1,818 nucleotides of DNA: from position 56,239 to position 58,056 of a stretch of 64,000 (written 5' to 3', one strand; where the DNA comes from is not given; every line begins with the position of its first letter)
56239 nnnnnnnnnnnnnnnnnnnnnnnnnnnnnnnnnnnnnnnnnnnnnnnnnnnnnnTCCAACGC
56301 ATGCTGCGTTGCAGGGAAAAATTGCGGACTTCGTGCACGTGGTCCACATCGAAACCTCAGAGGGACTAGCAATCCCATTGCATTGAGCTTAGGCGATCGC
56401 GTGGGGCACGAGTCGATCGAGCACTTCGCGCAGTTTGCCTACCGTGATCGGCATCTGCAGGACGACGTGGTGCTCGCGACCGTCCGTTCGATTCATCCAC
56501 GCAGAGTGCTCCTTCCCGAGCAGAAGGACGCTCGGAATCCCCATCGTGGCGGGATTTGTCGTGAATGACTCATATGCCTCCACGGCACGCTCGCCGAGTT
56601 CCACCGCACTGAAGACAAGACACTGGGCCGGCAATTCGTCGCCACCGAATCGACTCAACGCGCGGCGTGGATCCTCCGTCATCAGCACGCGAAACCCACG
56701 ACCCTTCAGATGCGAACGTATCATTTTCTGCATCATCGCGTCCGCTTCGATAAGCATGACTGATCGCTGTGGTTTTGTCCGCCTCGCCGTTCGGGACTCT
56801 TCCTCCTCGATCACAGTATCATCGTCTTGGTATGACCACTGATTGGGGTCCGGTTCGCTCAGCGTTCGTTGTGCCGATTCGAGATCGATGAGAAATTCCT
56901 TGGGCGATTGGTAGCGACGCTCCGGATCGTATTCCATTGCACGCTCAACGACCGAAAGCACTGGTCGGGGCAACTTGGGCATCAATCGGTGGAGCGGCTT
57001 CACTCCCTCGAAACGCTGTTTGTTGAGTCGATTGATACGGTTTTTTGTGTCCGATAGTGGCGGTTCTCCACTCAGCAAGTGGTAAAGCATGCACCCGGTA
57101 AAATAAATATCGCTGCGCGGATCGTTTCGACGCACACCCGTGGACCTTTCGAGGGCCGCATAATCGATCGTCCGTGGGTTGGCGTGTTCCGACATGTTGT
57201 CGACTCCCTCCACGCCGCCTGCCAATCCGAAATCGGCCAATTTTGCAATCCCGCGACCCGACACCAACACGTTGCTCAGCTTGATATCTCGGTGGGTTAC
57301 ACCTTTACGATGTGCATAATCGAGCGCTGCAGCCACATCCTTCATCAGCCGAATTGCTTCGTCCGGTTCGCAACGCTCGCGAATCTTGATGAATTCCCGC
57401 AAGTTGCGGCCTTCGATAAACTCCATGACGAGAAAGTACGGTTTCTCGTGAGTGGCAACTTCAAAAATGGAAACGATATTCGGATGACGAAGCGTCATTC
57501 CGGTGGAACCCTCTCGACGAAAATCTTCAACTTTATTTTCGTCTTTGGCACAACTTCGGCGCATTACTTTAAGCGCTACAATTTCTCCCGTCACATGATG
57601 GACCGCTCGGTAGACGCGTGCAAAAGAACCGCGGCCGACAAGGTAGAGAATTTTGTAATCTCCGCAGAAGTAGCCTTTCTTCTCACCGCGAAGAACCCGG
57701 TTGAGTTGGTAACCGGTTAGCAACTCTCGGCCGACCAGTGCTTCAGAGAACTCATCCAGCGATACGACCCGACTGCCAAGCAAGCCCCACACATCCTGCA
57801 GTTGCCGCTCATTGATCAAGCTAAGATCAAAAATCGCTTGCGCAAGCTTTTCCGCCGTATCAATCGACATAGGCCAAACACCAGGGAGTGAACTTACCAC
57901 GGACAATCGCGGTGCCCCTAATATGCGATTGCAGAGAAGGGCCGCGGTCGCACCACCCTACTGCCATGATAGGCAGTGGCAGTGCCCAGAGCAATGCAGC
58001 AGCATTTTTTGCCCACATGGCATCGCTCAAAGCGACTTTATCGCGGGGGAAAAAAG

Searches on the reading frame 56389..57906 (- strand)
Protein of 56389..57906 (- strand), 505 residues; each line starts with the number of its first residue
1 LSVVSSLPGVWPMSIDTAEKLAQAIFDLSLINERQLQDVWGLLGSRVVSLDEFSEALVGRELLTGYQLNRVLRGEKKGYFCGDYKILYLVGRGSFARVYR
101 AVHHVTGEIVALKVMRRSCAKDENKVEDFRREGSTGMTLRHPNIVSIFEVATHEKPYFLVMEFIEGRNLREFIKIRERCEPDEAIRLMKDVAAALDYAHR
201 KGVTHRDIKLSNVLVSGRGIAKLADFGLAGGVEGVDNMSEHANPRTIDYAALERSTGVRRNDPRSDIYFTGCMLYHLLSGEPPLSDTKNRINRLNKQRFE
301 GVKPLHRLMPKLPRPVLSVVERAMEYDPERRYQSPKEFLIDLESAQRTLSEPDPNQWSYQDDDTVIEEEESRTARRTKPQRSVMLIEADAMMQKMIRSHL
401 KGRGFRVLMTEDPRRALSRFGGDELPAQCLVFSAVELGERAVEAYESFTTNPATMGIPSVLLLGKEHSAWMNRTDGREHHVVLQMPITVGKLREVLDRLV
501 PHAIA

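Call 18: search_protein_families(library=pfam, proteins=[window:56389-57906:-], max_evalue=0.001)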
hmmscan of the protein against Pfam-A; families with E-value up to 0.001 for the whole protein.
window:56389-57906:- (505 aa): 4 families
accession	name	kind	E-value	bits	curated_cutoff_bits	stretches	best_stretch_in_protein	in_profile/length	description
PF00069.31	Pkinase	-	1.3e-47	162.8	31.7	1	84-333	1-253/263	Protein kinase domain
PF07714.23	PK_Tyr_Ser-Thr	-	8.6e-35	120.7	23.1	1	89-332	6-249/258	Protein tyrosine and serine/threonine kinase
PF03109.22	ABC1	-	8.8e-09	35.3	22.9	1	154-231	140-216/244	ABC1 atypical kinase-like domain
PF01636.29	APH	-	0.00052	20.3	23.2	0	183-229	149-197/239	Phosphotransferase enzyme family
